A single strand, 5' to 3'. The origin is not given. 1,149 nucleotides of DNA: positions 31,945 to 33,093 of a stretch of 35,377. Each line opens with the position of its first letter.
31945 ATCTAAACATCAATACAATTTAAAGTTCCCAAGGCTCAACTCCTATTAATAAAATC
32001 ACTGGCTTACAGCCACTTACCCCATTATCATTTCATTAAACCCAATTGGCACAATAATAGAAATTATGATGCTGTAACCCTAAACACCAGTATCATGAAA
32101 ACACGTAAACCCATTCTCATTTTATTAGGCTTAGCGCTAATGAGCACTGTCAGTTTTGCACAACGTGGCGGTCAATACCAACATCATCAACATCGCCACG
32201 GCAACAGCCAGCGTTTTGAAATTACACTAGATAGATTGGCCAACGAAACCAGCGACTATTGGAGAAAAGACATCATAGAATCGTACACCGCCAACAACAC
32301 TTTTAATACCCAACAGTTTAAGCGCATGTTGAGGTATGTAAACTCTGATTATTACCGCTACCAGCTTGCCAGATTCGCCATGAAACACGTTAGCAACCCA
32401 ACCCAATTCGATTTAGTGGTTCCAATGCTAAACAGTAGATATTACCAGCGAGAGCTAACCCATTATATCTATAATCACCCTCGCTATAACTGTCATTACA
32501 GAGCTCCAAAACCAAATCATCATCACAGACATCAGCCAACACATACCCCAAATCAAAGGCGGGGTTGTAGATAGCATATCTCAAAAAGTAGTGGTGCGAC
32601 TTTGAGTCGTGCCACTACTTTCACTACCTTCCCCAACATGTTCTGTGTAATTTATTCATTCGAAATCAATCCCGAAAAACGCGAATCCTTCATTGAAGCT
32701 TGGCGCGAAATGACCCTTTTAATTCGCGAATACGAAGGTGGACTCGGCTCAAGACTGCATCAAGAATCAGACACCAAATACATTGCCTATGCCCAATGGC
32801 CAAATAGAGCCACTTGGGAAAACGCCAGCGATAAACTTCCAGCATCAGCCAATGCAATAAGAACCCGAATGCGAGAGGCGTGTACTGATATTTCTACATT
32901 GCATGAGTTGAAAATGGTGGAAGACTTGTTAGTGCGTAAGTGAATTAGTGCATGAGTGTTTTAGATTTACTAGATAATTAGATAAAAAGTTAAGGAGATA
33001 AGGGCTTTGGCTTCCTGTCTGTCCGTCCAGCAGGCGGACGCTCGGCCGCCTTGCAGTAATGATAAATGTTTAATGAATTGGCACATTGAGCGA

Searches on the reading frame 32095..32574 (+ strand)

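Call 7: search_protein_families(library=pfam, proteins=[window:32095-32574:+], max_evalue=0.01)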
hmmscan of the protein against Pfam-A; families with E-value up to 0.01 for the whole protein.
window:32095-32574:+ (159 aa): 1 family
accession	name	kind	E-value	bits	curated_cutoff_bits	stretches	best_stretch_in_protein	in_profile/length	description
PF14771.11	DUF4476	-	1.7e-06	28.6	22.5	1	38-124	4-90/91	Domain of unknown function (DUF4476)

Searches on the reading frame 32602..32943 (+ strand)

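Call 7: search_protein_families(library=pfam, proteins=[window:32602-32943:+], max_evalue=0.01)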
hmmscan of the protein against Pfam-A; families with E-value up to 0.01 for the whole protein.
window:32602-32943:+ (113 aa): 1 family
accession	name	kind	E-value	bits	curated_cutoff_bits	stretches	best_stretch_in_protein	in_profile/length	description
PF03992.22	ABM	-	3.2e-09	37.3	23.1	1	13-75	1-66/78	Antibiotic biosynthesis monooxygenase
